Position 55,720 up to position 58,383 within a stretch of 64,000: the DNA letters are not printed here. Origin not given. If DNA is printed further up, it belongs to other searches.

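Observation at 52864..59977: Six-gene lipid-linked glycosylation module translationally coupled to rpoN and adjacent to the lptCAB genes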

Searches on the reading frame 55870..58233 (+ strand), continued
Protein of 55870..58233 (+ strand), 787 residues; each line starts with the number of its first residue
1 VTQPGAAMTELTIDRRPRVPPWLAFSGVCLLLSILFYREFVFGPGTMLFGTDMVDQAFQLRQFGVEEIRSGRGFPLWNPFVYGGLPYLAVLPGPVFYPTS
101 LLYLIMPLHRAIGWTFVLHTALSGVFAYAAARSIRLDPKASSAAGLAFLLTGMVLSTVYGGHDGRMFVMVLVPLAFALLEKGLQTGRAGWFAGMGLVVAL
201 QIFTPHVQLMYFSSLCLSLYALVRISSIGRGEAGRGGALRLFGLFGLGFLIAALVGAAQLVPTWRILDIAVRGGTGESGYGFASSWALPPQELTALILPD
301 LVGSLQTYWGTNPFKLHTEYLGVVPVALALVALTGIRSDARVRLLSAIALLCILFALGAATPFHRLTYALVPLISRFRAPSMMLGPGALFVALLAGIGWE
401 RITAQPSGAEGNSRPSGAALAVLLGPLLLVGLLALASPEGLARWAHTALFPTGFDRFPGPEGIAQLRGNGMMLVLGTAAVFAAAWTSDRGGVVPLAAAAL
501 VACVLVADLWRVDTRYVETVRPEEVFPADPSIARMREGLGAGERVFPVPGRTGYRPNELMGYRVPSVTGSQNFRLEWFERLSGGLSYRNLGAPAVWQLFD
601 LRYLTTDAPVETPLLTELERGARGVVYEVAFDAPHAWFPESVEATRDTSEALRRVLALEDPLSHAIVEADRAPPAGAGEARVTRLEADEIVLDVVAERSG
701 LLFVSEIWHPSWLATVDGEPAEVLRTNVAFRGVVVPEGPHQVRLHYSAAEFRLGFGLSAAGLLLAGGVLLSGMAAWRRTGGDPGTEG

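Call 23: predict_structure(alignment_id=A1)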
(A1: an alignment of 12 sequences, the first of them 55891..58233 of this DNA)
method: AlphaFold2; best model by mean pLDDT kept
length: 780 residues; sequences in the alignment: 12
mean_pLDDT: 71.0   pTM: 0.76
mean pLDDT of the five models: 71.0, 69.1, 68.6, 68.5, 68.3
residues with pLDDT >= 90: 126; 70-90: 317; 50-70: 219; < 50: 118
segments of 3 or more residues with pLDDT < 50: 3-10, 43-50, 67-91, 261-279, 296-311, 365-369, 399-405, 561-570, 576-582, 774-780
pLDDT, mean of each block of 10 residues (from residue 1): 47 81 88 78 49 53 51 30 37 62 75 90 92 89 76 59 88 90 86 64 79 90 78 90 80 56 34 34 60 49 37 76 90 90 82 58 51 68 92 73 56 87 88 78 61 72 84 82 62 74 62 69 81 71 64 68 41 46 56 76 73 81 73 89 74 80 89 82 89 87 84 90 88 90 66 69 65 45
secondary structure, 60 per line:
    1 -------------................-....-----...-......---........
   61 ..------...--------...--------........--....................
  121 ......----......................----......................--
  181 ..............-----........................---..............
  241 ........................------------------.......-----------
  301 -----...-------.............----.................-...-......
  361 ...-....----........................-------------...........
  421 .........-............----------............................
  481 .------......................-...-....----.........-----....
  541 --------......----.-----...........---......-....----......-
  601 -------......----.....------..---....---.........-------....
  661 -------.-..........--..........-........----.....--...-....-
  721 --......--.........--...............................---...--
elements in order (helices of 4 or more, strands of 3 or more residues): H14-29 H31-34 E40-42 H44-49 H53-62 E69-71 E80-82 H91-98 H101-126 H131-152 H157-178 H181-194 H200-223 H227-264 H283-289 H316-328 H333-349 H355-363 H365-368 H373-396 H410-429 H431-442 H453-481 H488-509 E511-513 H515-518 H523-531 E537-540 H549-554 H565-575 H579-584 H586-589 E594-599 E608-613 E618-622 E634-637 H641-649 E657-660 E670-679 E682-691 E693-700 E705-709 E712-714 E716-719 E723-728 E731-739 H742-772

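Call 47: search_protein_families(library=pfam, alignment_id=A1, max_evalue=1)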
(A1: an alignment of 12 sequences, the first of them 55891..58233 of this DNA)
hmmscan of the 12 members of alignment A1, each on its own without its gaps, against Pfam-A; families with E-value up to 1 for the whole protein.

A. member 1, window:55891-58233:+ (780 aa): 1 family
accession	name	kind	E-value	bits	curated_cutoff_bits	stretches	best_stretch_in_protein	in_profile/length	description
PF09586.16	YfhO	-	7.5e-10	38.3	28.5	1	678-751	761-835/835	Bacterial membrane protein YfhO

B. families by the number of members that match (of 12 scanned): 8 families
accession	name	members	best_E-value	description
PF09586.16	YfhO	12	1.9e-14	Bacterial membrane protein YfhO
PF02516.20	STT3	2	0.0038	Oligosaccharyl transferase STT3, N-terminal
PF13622.12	4HBT_3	2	0.014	Acyl-CoA thioesterase N-terminal domain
PF24677.1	DUF7657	2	0.033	Domain of unknown function (DUF7657)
PF09852.15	DUF2079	2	0.56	Predicted membrane protein (DUF2079)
PF24661.1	DUF7649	1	0.49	Domain of unknown function (DUF7649)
PF00873.25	ACR_tran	1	0.56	AcrB/AcrD/AcrF family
PF10131.15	PTPS_related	1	0.69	6-pyruvoyl-tetrahydropterin synthase related domain; membrane protein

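Call 51: search_protein_families(library=pfam, proteins=[L070:2035-3348:+, L070:4326-5105:+, L070:5102-5872:+, L070:5872-6987:+, L070:12205-13236:+, L070:14560-15393:+, L070:15472-18015:+, L073:4838-5956:+, L073:3272-4036:+, L073:6909-8444:+], max_evalue=0.001)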
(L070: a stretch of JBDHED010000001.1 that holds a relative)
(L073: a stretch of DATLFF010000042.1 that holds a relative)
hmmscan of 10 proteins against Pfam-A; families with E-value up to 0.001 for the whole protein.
L070:2035-3348:+ (437 aa): 2 families
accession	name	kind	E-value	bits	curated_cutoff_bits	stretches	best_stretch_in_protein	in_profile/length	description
PF00926.24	DHBP_synthase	-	1.3e-86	289.5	26.4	1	45-236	1-191/191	3,4-dihydroxy-2-butanone 4-phosphate synthase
PF00925.25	GTP_cyclohydro2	-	1.9e-70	236.1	23.3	1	246-411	2-165/165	GTP cyclohydrolase II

L070:4326-5105:+ (259 aa): 2 families
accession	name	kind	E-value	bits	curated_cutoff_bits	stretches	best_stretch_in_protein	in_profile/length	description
PF12850.12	Metallophos_2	-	3e-17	63.5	27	1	8-222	2-152/154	Calcineurin-like phosphoesterase superfamily domain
PF00149.33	Metallophos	-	2.6e-11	44.8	21.5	1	10-159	4-191/191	Calcineurin-like phosphoesterase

L070:5102-5872:+ (256 aa): 5 families
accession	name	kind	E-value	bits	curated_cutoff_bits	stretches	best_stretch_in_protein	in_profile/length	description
PF08241.18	Methyltransf_11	-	1.4e-19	71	21.2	1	45-139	1-95/95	Methyltransferase domain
PF13649.12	Methyltransf_25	-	3.3e-15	57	27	1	44-135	1-97/97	Methyltransferase domain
PF13489.12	Methyltransf_23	-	2.1e-14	54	27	1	29-187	9-163/164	Methyltransferase domain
PF08242.18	Methyltransf_12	-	5.8e-11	43.4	30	1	45-137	1-98/98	Methyltransferase domain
PF13847.12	Methyltransf_31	-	1.1e-10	41.8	27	1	40-143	3-113/145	Methyltransferase domain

L070:5872-6987:+ (371 aa): 6 families
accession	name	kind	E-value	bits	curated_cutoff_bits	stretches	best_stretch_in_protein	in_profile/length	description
PF00534.26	Glycos_transf_1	-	1.3e-37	129.4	26.4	1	187-343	11-169/172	Glycosyl transferases group 1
PF13692.12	Glyco_trans_1_4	-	1.6e-27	96.9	27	1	192-331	2-141/142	Glycosyl transferases group 1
PF13439.12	Glyco_transf_4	-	6.2e-21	75.6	28.5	1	17-176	2-167/170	Glycosyltransferase Family 4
PF13579.12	Glyco_trans_4_4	-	9.8e-16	58.9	29.7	1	17-174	1-158/158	Glycosyl transferase 4-like domain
PF20706.3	GT4-conflict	-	6.5e-06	25.8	26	1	184-334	190-359/385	Family 4 Glycosyltransferase in conflict systems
PF13524.12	Glyco_trans_1_2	-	1e-05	26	25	1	220-360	12-143/144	Glycosyl transferase-like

L070:12205-13236:+ (343 aa): 1 family
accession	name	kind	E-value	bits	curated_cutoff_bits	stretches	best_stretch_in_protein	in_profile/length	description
PF03706.18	LPG_synthase_TM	-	2.9e-15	56.9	33.4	1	46-312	4-293/302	Lysylphosphatidylglycerol synthase TM region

L070:14560-15393:+ (277 aa): 2 families
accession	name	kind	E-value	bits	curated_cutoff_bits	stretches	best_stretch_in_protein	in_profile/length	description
PF01678.24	DAP_epimerase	-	7.5e-39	133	34.7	2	6-115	1-110/121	Diaminopimelate epimerase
PF05544.16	Pro_racemase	-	0.0001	21.9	27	1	39-117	49-130/325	Proline racemase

L070:15472-18015:+ (847 aa): 4 families
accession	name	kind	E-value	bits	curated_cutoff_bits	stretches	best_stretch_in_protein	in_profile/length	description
PF13603.12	tRNA-synt_1_2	-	7e-62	208.6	25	1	244-425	1-183/185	Leucyl-tRNA synthetase, editing domain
PF00133.28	tRNA-synt_1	-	1.5e-39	136.4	22.7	2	440-630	228-403/414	tRNA synthetases class I (I, L, M and V)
PF09334.17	tRNA-synt_1g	-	1e-29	104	20.1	2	64-212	8-164/391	tRNA synthetases class I (M)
PF08264.19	Anticodon_1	-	5.6e-22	78.6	25.1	1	689-811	7-145/148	Anticodon-binding domain of tRNA ligase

L073:4838-5956:+ (372 aa): 6 families
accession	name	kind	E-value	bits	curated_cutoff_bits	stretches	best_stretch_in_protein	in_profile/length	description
PF00534.26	Glycos_transf_1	-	1.1e-36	126.4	26.4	1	188-346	12-171/172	Glycosyl transferases group 1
PF13692.12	Glyco_trans_1_4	-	1.5e-28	100.2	27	1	192-332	2-141/142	Glycosyl transferases group 1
PF13439.12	Glyco_transf_4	-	3.1e-21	76.6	28.5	1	17-175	2-166/170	Glycosyltransferase Family 4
PF13579.12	Glyco_trans_4_4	-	1e-15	58.9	29.7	1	17-174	1-158/158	Glycosyl transferase 4-like domain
PF20706.3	GT4-conflict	-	4.8e-08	32.8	26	1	158-358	164-383/385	Family 4 Glycosyltransferase in conflict systems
PF13524.12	Glyco_trans_1_2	-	8.9e-06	26.1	25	1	218-359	10-141/144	Glycosyl transferase-like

L073:3272-4036:+ (254 aa): 2 families
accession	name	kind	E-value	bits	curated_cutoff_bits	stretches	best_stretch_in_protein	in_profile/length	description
PF12850.12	Metallophos_2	-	2.1e-18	67.2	27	1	12-216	3-151/154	Calcineurin-like phosphoesterase superfamily domain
PF00149.33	Metallophos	-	5.6e-09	37.1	21.5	1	14-161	5-190/191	Calcineurin-like phosphoesterase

L073:6909-8444:+ (511 aa): 1 family
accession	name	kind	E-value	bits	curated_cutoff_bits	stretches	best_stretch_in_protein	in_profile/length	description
PF13231.12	PMT_2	-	5.4e-05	23.9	26.1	1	64-211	3-138/160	Dolichyl-phosphate-mannose-protein mannosyltransferase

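Call 87: search_protein_representatives(protein=window:55891-58233:+)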
Query: 780 residues. Proteins with E-value up to 0.001 (for the whole library): 39416; up to 1e-10: 15343; up to 1e-30: 1716. The best 150 are listed.
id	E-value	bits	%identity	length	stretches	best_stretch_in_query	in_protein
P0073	2.0e-243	826.7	57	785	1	17-779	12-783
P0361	5.6e-205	699.6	53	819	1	11-763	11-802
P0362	2.9e-163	561.6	45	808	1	23-773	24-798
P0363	2.3e-157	542.1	47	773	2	40-659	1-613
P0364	1.9e-146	506.0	42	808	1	15-761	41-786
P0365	2.9e-138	479.0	55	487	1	291-765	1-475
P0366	9.9e-107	374.7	36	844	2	14-583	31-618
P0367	2.1e-104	367.0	34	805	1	21-771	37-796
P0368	8.9e-99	348.4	35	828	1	12-762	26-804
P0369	3.6e-95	336.4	31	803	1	17-769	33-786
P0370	2.8e-93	330.2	32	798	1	7-757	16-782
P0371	6.6e-91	322.3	32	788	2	25-573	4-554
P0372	3.1e-90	320.1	31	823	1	9-760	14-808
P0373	5.0e-88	312.8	36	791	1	27-767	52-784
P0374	2.5e-87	310.5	32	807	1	24-772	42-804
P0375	5.4e-87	309.4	35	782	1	16-771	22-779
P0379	1.1e-82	295.2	29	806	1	21-754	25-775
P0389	8.2e-77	275.7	26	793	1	19-752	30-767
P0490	7.7e-60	219.6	25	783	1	22-758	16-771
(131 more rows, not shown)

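Call 88: list_cluster_members(proteins=[P0366, P0367, P0368, P0369, P0370, P0372, P0373, P0375, P0379, P0389])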
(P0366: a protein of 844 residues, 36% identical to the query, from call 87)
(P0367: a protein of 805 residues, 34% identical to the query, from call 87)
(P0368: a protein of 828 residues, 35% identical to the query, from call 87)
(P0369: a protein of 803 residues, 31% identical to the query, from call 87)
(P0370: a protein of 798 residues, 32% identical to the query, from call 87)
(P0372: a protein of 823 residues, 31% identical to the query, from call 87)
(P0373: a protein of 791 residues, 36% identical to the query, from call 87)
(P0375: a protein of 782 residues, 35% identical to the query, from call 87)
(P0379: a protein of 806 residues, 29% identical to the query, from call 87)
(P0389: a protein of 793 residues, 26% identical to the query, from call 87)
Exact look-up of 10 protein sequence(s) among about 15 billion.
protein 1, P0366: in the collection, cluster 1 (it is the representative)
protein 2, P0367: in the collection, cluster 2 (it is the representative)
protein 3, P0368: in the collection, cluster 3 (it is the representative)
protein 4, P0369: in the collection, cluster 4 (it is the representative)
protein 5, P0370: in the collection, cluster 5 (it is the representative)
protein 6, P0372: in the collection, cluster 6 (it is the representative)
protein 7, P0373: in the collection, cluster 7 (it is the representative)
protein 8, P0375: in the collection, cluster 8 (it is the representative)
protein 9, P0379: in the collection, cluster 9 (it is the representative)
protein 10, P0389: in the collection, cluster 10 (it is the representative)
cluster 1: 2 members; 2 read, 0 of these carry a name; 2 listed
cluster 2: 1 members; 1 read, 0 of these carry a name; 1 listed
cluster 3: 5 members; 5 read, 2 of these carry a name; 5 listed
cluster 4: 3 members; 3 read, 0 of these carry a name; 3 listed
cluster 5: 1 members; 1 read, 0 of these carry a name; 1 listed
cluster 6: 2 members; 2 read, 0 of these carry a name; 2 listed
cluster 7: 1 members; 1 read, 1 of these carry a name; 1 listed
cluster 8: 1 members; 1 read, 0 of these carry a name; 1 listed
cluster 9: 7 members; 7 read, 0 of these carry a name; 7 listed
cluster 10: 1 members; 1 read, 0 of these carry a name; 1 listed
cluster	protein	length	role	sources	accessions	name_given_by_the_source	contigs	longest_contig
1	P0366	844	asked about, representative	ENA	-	-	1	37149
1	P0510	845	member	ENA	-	-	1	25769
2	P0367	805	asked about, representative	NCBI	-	-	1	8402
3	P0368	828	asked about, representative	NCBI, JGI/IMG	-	hypothetical protein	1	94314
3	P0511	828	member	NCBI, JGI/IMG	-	hypothetical protein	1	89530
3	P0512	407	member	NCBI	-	-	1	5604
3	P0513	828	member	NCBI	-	-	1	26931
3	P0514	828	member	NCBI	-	-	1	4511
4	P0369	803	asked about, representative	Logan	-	-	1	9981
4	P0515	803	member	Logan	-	-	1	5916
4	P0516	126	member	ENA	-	-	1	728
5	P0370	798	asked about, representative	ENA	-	-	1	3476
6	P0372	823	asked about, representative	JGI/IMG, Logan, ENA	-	-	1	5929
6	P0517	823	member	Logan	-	-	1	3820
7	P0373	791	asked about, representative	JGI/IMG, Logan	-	hypothetical protein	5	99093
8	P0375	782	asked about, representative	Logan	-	-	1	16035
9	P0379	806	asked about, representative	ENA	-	-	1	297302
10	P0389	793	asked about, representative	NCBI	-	-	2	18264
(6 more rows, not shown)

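Call 89: find_encoding_contigs(protein=P0368, flank=9000, max_places=1)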
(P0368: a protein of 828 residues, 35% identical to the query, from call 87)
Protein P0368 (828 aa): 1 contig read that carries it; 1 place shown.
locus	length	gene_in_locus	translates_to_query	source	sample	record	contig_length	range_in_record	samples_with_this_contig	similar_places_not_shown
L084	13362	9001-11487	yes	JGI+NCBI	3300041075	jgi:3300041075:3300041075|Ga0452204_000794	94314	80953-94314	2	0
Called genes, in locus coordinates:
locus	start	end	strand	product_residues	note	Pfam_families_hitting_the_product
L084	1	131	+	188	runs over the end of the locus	PF06835:LptC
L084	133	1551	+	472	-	-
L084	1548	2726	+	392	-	PF00005:ABC_tran, PF13304:AAA_21 (faint)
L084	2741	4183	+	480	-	PF00309:Sigma54_AID, PF04963:Sigma54_CBD, PF04552:Sigma54_DBD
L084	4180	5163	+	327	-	PF00535:Glycos_transf_2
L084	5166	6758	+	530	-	PF13231:PMT_2 (weak)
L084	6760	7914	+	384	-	PF02350:Epimerase_2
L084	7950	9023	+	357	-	PF13439:Glyco_transf_4, PF13579:Glyco_trans_4_4, PF20706:GT4-conflict (weak), PF00534:Glycos_transf_1, PF13692:Glyco_trans_1_4, PF13524:Glyco_trans_1_2 (weak)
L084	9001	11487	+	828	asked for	PF09586:YfhO (weak)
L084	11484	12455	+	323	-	PF03706:LPG_synthase_TM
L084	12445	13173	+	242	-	PF13641:Glyco_tranf_2_3 (weak), PF00535:Glycos_transf_2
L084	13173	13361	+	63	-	?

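Call 90: find_encoding_contigs(protein=P0379, flank=10000, max_places=1)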
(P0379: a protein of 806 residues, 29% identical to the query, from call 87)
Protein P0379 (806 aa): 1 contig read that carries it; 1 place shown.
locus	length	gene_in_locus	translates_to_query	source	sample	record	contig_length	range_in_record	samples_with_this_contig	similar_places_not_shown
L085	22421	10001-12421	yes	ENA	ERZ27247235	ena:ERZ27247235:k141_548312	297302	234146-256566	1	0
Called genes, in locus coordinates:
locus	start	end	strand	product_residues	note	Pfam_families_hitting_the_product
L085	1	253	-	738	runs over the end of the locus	PF13185:GAF_2, PF01590:GAF, PF13492:GAF_3, PF01590:GAF, PF13185:GAF_2, PF13492:GAF_3, PF00990:GGDEF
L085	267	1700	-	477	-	PF03417:AAT, PF18962:Por_Secre_tail (weak)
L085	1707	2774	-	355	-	PF01321:Creatinase_N, PF00557:Peptidase_M24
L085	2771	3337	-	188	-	PF02525:Flavodoxin_2 (weak), PF03358:FMN_red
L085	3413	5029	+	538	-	PF03023:MurJ, PF01554:MatE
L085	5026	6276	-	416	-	PF03773:ArsP_1, PF00403:HMA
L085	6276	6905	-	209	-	PF00551:Formyl_trans_N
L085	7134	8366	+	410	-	PF13439:Glyco_transf_4, PF13579:Glyco_trans_4_4, PF20706:GT4-conflict, PF00534:Glycos_transf_1, PF13692:Glyco_trans_1_4, PF13524:Glyco_trans_1_2 (weak)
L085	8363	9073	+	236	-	PF02353:CMAS, PF01209:Ubie_methyltran, PF13489:Methyltransf_23, PF05175:MTS (weak), PF08241:Methyltransf_11, PF08242:Methyltransf_12, PF13649:Methyltransf_25, PF13847:Methyltransf_31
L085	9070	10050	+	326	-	PF03706:LPG_synthase_TM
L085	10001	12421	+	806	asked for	PF09586:YfhO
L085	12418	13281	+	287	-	PF01040:UbiA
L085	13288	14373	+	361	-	PF04015:DUF362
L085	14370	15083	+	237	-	PF00535:Glycos_transf_2, PF13641:Glyco_tranf_2_3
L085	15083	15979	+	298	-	PF00535:Glycos_transf_2, PF10111:Glyco_tranf_2_2 (faint), PF13641:Glyco_tranf_2_3, PF13632:Glyco_trans_2_3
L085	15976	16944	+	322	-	PF03255:ACCA, PF01039:Carboxyl_trans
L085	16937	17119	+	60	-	PF03966:Trm112p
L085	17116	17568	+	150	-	PF00359:PTS_EIIA_2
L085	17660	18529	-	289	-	PF00140:Sigma70_r1_2, PF04542:Sigma70_r2, PF04539:Sigma70_r3, PF04545:Sigma70_r4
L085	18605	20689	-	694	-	PF00009:GTP_EFTU, PF03144:GTP_EFTU_D2, PF22042:EF-G_D2, PF14492:EFG_III, PF16658:RF3_C (weak), PF03764:EFG_IV, PF00679:EFG_C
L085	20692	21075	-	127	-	PF00177:Ribosomal_S7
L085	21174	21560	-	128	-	PF00164:Ribosom_S12_S23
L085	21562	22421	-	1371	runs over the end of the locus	PF04997:RNA_pol_Rpb1_1, PF00623:RNA_pol_Rpb1_2, PF04983:RNA_pol_Rpb1_3, PF05000:RNA_pol_Rpb1_4, PF04998:RNA_pol_Rpb1_5, PF01333:Apocytochr_F_C (faint), PF01551:Peptidase_M23 (faint), PF21668:RPOC_hybrid (faint)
